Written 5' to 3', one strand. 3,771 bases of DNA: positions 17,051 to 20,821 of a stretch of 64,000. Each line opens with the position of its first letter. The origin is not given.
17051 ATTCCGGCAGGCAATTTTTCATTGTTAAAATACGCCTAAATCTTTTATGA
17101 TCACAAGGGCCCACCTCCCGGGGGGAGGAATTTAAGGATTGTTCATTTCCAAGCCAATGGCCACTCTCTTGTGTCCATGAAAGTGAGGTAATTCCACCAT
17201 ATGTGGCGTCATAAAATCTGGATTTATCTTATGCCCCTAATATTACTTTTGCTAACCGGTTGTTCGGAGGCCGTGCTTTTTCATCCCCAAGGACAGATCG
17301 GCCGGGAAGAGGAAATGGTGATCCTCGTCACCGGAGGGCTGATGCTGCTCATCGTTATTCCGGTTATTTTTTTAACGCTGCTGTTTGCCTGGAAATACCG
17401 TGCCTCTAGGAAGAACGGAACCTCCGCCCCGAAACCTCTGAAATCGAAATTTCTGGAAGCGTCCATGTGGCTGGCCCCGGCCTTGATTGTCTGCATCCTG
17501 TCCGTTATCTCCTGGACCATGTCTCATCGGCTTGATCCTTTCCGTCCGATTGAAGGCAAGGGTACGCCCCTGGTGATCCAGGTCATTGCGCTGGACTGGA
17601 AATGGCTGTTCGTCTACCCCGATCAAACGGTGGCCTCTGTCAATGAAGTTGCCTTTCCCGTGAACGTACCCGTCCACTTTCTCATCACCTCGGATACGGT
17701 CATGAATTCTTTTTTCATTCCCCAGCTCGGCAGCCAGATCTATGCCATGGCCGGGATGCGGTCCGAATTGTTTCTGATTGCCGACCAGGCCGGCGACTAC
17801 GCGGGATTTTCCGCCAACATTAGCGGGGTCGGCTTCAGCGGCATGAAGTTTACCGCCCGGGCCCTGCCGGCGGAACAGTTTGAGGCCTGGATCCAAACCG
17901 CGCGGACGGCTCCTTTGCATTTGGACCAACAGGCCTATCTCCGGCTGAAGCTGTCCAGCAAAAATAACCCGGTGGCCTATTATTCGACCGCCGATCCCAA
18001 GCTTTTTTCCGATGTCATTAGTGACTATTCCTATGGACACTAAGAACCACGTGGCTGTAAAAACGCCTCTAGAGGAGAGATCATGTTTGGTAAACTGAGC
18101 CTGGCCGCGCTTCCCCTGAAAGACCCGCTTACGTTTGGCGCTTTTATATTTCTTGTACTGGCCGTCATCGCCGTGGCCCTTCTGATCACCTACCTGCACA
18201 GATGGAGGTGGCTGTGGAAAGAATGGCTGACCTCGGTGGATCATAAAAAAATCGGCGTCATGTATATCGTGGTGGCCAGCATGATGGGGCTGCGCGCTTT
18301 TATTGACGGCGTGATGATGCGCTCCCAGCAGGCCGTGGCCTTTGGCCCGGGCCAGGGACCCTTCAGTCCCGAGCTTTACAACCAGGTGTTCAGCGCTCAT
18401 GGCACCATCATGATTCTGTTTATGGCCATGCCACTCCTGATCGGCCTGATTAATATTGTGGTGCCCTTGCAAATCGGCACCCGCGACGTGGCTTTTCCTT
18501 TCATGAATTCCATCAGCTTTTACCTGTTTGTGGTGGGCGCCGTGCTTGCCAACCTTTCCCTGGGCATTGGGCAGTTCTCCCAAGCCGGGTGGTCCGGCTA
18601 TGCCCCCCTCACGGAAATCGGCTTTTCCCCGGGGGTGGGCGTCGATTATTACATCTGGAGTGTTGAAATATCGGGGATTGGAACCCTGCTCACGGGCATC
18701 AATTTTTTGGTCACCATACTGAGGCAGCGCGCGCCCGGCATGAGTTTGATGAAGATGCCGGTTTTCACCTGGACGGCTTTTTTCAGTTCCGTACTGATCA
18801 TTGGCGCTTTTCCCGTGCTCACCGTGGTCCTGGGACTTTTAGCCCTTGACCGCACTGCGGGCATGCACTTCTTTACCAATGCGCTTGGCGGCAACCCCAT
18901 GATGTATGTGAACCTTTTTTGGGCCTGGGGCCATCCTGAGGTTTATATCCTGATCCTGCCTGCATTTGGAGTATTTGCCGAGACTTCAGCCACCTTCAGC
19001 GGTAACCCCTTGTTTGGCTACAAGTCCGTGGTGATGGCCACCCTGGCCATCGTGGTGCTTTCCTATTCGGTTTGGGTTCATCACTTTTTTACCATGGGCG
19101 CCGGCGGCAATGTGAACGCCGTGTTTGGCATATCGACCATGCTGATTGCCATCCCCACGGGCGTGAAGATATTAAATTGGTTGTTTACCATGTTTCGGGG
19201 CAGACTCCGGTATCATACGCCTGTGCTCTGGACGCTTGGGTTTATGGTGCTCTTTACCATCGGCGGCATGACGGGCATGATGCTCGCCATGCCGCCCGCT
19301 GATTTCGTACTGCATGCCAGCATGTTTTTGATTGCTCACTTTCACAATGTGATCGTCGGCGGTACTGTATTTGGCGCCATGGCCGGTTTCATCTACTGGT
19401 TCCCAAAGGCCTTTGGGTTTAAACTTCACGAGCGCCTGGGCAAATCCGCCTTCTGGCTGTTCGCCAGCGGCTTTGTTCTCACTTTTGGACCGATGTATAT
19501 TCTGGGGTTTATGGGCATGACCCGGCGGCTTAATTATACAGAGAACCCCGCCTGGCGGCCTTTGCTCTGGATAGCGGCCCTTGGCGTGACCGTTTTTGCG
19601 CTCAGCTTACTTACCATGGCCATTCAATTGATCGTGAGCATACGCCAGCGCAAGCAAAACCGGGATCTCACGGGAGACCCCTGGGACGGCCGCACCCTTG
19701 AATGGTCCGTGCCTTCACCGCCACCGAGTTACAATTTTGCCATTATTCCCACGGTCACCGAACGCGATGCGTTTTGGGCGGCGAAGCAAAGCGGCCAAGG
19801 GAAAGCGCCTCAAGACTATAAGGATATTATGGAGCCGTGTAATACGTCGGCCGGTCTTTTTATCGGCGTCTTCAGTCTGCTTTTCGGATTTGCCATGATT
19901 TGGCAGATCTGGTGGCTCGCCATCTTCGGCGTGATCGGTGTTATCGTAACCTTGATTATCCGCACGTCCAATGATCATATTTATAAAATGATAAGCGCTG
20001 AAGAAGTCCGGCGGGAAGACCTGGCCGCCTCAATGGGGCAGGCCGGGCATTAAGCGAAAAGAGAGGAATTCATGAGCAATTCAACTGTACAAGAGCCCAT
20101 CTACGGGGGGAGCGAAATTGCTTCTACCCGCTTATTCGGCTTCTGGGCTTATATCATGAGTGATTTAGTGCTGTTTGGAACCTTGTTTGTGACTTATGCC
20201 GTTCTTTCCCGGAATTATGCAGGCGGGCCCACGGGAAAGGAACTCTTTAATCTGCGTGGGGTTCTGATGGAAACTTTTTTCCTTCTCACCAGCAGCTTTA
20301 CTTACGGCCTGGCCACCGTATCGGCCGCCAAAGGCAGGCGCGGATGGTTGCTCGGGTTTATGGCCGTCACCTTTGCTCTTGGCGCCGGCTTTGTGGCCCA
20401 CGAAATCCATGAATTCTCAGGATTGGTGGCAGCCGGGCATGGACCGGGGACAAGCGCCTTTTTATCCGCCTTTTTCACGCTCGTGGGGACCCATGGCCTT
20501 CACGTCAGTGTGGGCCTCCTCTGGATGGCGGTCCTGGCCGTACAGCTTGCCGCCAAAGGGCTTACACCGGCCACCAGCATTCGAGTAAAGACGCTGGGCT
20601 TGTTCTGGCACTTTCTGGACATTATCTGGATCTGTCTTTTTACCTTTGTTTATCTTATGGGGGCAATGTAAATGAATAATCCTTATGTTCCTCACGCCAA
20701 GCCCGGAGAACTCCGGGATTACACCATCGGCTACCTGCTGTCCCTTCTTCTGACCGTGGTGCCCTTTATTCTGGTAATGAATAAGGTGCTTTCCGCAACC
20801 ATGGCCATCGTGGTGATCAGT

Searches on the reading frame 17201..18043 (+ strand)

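Call 105: search_protein_families(library=pfam, proteins=[window:17201-18043:+], max_evalue=0.00001)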
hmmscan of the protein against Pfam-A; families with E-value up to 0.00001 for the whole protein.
window:17201-18043:+ (280 aa): 2 families
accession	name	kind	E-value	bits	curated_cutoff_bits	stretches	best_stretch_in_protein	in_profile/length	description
PF06481.20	COX_ARM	-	2.4e-10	40.6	23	1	240-278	6-44/46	COX Aromatic Rich Motif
PF00116.26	COX2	-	2.7e-08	34.2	22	1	147-218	45-116/120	Cytochrome C oxidase subunit II, periplasmic domain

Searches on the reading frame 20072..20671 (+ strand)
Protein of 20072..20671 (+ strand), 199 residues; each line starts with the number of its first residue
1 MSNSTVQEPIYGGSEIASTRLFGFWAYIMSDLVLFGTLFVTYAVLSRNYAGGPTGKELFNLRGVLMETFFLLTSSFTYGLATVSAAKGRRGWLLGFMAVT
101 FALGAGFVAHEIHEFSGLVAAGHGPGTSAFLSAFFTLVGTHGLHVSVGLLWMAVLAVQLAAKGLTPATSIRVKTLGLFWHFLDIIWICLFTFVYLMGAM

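Call 105: search_protein_families(library=pfam, proteins=[window:20072-20671:+], max_evalue=0.00001)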
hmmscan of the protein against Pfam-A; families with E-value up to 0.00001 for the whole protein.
window:20072-20671:+ (199 aa): 1 family
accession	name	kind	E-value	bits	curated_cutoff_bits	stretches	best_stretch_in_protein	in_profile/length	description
PF00510.24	COX3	-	2.8e-14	54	23.8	1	22-197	78-257/258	Cytochrome c oxidase subunit III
